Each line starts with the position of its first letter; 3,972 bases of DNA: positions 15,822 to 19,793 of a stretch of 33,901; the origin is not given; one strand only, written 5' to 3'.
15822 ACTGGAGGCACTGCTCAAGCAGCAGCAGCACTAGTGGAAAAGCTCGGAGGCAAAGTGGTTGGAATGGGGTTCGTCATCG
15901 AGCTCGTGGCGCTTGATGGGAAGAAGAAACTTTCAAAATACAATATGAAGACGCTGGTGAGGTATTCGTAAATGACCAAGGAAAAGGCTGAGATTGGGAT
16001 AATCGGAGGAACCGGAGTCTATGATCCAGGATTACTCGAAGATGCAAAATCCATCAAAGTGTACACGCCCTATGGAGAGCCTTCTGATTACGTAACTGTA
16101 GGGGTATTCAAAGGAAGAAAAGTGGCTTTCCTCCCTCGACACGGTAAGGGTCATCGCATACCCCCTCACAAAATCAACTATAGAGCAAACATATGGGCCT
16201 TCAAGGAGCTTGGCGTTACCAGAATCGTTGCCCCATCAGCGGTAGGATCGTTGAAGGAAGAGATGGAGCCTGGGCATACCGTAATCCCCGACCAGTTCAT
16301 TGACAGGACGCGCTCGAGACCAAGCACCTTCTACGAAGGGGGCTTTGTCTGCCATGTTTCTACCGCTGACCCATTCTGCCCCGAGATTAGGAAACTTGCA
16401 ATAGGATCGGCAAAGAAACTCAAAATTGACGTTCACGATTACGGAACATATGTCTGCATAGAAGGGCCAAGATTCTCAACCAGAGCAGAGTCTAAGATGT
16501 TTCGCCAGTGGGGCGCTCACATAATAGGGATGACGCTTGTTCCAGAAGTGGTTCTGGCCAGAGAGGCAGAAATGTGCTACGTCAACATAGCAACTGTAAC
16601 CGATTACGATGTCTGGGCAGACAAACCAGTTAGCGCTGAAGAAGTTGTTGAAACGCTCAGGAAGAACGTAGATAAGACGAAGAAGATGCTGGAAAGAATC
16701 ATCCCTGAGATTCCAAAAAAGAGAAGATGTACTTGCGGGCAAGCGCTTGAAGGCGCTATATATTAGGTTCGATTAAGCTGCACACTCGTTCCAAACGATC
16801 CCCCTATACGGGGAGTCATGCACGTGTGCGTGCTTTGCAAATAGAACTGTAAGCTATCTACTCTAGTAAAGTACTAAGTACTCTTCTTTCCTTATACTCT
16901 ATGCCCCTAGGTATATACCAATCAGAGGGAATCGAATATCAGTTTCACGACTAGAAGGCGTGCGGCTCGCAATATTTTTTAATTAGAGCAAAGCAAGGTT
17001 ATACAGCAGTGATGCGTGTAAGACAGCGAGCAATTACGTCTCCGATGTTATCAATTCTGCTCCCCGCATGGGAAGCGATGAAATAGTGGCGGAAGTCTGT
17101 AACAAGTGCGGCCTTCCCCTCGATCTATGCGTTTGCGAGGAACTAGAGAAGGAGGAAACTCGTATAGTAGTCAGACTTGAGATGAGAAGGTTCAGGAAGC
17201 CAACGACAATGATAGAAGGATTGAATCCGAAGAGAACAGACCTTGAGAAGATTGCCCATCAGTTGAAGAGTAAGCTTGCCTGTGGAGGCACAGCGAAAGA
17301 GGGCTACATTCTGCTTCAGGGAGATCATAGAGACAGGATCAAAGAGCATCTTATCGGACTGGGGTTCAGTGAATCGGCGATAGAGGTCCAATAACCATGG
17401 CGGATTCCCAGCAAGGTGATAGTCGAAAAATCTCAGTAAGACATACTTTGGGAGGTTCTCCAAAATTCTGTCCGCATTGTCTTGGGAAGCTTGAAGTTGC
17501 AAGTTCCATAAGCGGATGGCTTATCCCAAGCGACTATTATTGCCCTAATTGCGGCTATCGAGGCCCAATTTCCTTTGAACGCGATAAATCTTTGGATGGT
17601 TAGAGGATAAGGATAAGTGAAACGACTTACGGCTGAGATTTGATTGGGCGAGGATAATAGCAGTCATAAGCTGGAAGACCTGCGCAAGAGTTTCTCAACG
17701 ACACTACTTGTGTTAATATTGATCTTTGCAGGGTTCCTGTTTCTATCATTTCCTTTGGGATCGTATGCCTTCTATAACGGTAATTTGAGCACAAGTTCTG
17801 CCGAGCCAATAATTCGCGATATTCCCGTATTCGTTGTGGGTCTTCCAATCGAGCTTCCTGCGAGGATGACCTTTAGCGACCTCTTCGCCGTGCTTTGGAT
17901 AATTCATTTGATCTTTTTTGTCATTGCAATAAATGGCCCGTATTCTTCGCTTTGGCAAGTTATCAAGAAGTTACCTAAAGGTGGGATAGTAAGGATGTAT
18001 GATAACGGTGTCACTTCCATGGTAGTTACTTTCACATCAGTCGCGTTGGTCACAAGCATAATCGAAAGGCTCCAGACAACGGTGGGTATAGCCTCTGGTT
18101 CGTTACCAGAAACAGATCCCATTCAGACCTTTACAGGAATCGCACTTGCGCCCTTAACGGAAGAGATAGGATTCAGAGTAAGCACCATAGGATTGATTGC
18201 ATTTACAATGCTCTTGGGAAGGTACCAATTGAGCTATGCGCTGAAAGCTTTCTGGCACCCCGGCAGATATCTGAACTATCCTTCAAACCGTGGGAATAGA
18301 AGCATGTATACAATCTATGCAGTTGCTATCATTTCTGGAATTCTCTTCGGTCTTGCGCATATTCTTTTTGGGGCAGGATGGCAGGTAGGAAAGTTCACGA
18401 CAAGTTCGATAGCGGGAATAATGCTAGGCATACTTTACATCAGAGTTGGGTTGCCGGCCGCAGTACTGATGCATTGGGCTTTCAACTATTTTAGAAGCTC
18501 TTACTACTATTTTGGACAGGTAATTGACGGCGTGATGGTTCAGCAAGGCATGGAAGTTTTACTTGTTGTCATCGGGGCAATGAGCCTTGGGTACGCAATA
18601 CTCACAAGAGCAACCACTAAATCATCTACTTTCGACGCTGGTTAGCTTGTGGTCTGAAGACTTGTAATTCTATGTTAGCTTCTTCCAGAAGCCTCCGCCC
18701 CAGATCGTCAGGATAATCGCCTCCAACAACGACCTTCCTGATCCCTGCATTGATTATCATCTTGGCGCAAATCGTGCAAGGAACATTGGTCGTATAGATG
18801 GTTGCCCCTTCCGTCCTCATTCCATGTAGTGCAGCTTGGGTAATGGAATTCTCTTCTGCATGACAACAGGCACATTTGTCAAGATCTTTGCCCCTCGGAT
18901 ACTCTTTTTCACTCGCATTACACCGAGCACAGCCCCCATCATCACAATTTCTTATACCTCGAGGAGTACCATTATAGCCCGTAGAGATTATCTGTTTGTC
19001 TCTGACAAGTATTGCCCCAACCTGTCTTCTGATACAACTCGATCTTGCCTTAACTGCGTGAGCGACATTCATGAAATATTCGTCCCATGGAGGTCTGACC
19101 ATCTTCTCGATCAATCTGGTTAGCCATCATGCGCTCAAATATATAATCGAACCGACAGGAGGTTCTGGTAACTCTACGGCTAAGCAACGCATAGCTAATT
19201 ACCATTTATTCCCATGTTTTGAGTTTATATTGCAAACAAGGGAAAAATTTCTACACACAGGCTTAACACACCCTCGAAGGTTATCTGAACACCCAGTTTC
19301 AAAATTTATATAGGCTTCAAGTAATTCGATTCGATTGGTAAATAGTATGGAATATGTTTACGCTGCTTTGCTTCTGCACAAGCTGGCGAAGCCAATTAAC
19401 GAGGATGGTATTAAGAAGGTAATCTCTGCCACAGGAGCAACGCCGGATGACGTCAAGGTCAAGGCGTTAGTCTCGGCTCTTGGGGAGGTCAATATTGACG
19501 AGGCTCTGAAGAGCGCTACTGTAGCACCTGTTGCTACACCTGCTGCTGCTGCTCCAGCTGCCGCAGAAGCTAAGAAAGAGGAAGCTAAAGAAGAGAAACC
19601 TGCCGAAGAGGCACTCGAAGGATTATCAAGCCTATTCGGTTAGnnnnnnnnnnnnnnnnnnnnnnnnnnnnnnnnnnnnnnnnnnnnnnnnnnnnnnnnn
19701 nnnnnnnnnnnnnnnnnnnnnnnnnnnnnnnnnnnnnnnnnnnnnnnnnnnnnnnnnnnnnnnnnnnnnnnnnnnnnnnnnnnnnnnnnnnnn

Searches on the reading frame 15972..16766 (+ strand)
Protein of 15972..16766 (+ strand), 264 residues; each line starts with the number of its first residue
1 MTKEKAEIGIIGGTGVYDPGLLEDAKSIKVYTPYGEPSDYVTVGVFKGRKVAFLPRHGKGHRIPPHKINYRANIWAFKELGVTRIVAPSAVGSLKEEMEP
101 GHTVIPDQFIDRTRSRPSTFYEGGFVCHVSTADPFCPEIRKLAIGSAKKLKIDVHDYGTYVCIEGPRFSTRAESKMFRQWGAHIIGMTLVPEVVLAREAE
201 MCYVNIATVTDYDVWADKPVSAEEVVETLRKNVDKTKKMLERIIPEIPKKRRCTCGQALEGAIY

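Call 11: search_protein_families(library=pfam, proteins=[window:15972-16766:+])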
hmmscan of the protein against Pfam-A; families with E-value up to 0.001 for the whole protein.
window:15972-16766:+ (264 aa): 1 family
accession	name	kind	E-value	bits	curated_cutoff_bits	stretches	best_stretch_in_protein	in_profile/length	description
PF01048.26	PNP_UDP_1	-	6.9e-52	176.6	25.1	1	7-244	1-232/233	Phosphorylase superfamily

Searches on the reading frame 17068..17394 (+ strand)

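Call 11: search_protein_families(library=pfam, proteins=[window:17068-17394:+])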
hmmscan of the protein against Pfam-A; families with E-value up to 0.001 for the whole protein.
window:17068-17394:+ (108 aa): 1 family
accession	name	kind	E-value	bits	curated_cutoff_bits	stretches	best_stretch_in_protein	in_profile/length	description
PF01253.27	SUI1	-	1.2e-20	74.1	25.5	1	31-100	3-76/77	Translation initiation factor SUI1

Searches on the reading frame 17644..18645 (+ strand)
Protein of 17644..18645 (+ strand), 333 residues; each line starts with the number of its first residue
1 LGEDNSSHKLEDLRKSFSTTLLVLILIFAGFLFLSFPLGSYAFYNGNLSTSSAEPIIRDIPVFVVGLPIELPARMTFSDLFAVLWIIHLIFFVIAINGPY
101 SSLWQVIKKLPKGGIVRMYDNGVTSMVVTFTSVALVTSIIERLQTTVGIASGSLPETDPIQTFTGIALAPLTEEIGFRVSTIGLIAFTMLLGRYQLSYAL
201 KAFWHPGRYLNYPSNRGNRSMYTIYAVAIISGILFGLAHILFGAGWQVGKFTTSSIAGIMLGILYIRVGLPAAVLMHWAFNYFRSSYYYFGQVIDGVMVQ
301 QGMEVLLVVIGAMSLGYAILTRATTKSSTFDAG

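Call 12: search_protein_families(library=pfam, proteins=[window:17644-18645:+])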
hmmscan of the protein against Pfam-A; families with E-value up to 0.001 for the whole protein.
window:17644-18645:+ (333 aa): 1 family
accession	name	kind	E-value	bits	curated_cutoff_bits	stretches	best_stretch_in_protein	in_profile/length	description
PF02517.21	Rce1-like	-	3.5e-09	37.3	22.4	1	160-283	6-93/93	Type II CAAX prenyl endopeptidase Rce1-like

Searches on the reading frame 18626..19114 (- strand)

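Call 11: search_protein_families(library=pfam, proteins=[window:18626-19114:-])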
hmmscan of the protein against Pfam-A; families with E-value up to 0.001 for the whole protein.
window:18626-19114:- (162 aa): 3 families
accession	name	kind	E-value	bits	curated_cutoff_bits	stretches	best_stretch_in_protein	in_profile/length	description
PF00383.29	dCMP_cyt_deam_1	-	5.9e-26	90.8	25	1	10-131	3-101/102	Cytidine and deoxycytidylate deaminase zinc-binding region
PF14437.12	MafB19-deam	-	5.1e-22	78.7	27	1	10-137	3-106/142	MafB19-like deaminase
PF14439.12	Bd3614-deam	-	0.00026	21.4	38.5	1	81-126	32-80/113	Bd3614-like deaminase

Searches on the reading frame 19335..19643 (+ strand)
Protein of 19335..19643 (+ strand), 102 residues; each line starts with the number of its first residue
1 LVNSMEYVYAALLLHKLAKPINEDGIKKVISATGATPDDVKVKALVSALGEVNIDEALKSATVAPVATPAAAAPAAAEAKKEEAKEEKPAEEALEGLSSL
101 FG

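Call 11: search_protein_families(library=pfam, proteins=[window:19335-19643:+])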
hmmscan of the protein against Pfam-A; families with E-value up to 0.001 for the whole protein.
window:19335-19643:+ (102 aa): 1 family
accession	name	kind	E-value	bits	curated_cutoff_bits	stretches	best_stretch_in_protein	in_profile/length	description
PF00428.24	Ribosomal_60s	-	2.1e-13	51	28.1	1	21-101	2-88/88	60s Acidic ribosomal protein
